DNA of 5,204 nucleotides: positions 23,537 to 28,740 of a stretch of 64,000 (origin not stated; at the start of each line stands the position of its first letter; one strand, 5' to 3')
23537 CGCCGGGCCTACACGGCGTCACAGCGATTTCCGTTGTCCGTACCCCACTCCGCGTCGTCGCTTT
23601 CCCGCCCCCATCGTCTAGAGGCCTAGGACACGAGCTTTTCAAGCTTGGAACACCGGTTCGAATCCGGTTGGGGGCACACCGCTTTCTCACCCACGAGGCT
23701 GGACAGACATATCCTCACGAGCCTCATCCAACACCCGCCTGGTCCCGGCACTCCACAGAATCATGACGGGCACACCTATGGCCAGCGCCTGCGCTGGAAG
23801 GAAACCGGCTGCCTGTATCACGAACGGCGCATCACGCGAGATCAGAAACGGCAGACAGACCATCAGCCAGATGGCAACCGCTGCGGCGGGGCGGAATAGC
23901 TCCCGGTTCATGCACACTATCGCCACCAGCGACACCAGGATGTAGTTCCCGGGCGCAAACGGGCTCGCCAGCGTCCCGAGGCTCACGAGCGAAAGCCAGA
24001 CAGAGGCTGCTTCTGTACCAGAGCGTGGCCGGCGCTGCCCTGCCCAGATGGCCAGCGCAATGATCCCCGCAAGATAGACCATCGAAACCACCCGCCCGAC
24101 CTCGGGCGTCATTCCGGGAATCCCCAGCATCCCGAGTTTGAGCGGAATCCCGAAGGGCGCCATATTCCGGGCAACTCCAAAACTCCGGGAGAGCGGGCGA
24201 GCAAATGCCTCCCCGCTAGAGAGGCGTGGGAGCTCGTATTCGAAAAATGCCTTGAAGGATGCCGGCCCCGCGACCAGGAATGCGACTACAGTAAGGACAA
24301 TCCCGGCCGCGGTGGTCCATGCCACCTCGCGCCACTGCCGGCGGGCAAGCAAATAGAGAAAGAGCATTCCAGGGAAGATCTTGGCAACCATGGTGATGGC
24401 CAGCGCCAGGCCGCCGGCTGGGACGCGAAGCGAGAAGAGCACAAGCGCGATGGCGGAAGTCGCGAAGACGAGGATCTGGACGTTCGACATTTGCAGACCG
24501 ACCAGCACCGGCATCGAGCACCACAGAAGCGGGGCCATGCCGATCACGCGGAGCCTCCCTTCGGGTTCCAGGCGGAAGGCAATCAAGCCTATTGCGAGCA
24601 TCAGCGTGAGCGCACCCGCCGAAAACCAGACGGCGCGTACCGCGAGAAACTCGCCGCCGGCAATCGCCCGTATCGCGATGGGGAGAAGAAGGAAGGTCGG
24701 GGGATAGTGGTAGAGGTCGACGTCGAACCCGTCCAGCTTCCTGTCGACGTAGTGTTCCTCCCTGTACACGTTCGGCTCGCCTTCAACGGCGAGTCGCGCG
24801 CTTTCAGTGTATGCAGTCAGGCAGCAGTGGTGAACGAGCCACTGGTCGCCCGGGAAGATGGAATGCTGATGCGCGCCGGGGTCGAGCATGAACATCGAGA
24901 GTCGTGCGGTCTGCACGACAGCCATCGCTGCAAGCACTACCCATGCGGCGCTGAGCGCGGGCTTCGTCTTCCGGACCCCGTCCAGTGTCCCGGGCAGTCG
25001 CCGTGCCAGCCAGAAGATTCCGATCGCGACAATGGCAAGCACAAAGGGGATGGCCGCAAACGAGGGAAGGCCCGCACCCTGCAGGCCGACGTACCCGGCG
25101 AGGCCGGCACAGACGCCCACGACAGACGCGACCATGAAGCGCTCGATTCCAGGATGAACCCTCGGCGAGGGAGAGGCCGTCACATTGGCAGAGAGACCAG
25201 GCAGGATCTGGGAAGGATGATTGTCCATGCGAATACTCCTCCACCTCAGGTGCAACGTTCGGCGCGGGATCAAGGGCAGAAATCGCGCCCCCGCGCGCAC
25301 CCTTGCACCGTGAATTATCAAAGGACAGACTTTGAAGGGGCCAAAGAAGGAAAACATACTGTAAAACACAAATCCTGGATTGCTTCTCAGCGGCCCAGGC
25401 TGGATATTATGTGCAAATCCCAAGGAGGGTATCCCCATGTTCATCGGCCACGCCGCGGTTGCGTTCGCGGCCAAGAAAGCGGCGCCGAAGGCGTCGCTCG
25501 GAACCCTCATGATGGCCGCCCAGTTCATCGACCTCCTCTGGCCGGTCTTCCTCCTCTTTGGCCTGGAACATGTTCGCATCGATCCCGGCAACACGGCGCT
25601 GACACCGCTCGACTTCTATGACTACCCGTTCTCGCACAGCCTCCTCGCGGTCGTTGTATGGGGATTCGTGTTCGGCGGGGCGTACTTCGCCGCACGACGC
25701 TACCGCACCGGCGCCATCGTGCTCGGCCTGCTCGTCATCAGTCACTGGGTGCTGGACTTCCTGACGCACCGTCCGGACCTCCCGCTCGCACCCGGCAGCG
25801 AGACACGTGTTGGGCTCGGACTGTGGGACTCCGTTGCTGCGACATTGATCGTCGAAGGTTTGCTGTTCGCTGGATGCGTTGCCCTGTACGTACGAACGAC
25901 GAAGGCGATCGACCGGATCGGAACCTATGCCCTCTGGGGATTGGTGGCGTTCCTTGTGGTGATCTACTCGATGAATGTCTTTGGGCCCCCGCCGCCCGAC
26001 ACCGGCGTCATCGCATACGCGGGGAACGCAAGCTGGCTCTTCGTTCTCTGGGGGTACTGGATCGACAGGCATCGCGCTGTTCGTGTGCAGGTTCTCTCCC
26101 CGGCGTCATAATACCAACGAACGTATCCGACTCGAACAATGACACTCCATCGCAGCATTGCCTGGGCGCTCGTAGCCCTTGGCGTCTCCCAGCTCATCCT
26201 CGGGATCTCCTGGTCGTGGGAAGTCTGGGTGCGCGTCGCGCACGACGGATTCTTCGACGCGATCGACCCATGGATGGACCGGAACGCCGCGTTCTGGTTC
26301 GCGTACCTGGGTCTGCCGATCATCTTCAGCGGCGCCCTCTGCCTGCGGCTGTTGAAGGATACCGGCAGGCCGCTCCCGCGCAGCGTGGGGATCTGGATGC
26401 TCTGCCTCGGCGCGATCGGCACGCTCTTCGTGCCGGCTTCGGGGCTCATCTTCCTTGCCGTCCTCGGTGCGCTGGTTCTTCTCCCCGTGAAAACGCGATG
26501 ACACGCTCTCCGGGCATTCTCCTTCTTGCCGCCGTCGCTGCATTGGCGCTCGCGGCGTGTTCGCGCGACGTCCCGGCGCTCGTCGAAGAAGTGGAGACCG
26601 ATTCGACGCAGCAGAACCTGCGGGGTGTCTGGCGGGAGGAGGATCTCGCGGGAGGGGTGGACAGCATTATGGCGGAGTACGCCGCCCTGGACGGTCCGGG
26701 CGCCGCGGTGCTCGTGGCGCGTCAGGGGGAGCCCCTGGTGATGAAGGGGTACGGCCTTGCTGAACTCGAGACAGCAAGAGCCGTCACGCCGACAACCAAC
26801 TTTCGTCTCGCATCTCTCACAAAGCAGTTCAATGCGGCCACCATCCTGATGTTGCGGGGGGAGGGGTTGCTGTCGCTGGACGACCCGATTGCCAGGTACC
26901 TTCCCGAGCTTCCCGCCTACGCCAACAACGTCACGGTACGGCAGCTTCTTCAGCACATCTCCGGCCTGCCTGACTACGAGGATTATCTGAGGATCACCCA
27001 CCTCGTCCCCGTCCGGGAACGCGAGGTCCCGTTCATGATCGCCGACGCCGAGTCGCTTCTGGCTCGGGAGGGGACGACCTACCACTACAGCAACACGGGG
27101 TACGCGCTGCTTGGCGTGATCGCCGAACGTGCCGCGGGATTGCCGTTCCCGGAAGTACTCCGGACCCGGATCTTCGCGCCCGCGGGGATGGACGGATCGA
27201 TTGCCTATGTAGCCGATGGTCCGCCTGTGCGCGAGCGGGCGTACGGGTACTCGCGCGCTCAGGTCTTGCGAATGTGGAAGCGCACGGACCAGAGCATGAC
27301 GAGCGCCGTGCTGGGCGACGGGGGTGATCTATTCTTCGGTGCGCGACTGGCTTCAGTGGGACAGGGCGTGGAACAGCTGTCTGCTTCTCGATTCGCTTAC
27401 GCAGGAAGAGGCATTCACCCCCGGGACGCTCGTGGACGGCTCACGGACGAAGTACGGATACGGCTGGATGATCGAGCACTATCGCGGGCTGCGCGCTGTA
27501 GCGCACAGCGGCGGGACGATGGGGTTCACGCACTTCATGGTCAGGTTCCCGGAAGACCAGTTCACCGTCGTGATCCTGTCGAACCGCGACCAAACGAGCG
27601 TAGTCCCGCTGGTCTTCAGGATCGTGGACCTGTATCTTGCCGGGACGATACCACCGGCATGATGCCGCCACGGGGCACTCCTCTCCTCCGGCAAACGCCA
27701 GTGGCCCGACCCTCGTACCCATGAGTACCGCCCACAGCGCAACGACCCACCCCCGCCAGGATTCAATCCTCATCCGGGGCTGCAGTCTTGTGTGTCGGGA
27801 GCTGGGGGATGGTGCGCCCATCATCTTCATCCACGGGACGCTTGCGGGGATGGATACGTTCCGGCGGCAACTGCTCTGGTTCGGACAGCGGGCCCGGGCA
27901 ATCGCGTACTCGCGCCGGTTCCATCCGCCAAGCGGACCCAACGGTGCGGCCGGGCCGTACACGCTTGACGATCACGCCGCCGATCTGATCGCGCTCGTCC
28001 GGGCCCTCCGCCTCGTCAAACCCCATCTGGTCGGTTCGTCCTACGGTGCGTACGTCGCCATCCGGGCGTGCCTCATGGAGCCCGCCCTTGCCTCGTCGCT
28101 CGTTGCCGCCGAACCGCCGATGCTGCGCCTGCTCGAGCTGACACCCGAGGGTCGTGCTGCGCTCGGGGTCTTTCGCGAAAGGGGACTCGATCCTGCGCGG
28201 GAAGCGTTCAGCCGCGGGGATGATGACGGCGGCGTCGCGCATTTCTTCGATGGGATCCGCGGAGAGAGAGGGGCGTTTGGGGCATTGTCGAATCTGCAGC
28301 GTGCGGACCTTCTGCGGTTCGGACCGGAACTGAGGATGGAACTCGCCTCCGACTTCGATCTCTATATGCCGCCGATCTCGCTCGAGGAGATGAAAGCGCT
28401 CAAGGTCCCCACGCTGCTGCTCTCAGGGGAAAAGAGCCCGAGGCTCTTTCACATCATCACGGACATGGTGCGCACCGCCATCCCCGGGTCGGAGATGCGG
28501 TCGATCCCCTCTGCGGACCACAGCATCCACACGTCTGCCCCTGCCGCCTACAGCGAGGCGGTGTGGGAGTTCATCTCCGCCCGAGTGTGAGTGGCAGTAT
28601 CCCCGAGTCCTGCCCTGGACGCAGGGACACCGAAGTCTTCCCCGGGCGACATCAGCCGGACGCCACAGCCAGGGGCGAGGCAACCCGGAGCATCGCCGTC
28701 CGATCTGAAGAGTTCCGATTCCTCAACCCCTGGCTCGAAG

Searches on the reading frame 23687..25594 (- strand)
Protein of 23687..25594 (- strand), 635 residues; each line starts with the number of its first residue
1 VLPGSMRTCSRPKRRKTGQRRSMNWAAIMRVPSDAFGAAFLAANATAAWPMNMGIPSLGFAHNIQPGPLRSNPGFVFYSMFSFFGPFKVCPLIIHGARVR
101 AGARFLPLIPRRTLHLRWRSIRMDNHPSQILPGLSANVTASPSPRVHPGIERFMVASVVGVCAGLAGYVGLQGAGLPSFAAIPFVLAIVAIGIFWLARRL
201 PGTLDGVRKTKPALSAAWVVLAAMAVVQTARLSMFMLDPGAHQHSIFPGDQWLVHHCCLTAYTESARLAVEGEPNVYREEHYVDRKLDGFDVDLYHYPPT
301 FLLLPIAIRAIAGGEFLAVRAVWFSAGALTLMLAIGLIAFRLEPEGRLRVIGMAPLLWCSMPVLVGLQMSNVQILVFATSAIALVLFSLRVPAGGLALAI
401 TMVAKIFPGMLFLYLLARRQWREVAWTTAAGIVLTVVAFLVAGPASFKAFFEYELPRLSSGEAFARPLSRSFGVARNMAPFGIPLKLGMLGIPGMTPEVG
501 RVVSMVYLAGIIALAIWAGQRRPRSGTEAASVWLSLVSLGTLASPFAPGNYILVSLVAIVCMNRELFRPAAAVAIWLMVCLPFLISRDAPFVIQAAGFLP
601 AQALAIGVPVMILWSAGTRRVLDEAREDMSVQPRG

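Call 84: search_protein_families(library=pfam, proteins=[window:23687-25594:-], max_evalue=0.0001)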
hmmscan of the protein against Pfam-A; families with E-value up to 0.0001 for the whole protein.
window:23687-25594:- (635 aa): 1 family
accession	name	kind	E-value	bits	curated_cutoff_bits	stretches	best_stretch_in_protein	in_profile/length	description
PF09594.16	GT87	-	7.1e-23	82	25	1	295-545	1-237/237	Glycosyltransferase family 87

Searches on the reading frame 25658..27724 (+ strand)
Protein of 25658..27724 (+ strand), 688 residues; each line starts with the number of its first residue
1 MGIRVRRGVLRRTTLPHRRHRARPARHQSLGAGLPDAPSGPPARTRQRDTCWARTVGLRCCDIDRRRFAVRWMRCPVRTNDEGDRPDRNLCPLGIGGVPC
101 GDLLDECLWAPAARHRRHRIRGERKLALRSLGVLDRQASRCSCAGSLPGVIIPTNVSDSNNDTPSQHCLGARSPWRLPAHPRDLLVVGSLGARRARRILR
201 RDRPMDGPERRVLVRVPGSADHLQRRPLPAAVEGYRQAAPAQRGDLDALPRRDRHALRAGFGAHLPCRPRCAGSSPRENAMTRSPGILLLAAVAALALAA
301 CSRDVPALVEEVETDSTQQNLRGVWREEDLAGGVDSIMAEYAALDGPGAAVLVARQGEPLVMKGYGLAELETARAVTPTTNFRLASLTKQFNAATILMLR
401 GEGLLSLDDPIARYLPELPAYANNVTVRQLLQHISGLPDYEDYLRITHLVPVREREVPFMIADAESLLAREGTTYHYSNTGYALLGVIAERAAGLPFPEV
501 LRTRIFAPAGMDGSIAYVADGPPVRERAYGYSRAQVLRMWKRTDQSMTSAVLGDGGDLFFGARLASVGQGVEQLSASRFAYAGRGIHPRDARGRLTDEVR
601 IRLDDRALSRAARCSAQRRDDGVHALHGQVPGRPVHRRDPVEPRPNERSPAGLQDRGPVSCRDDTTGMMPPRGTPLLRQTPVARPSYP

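Call 54: find_encoding_contigs(protein=window:25658-27724:+, flank=2000, max_places=3)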
Protein window:25658-27724:+ (688 aa): no gene with exactly this product is on record in the collection.

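Call 79: search_protein_families(library=pfam, proteins=[window:25658-27724:+], max_evalue=0.00001)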
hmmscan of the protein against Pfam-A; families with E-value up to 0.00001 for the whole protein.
window:25658-27724:+ (688 aa): 1 family
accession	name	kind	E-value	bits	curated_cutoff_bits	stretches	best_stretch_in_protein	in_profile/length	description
PF00144.29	Beta-lactamase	-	2.8e-46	158.6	27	1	337-538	4-205/329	Beta-lactamase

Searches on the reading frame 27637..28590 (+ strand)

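Call 84: search_protein_families(library=pfam, proteins=[window:27637-28590:+], max_evalue=0.0001)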
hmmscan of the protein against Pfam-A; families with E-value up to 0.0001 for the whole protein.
window:27637-28590:+ (317 aa): 2 families
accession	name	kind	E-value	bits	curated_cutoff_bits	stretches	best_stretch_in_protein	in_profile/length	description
PF12697.13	Abhydrolase_6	-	5.4e-16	60.4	26.3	1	62-307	1-216/217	Alpha/beta hydrolase family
PF00561.26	Abhydrolase_1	-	1.8e-13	51.2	25.8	1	61-298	2-241/245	alpha/beta hydrolase fold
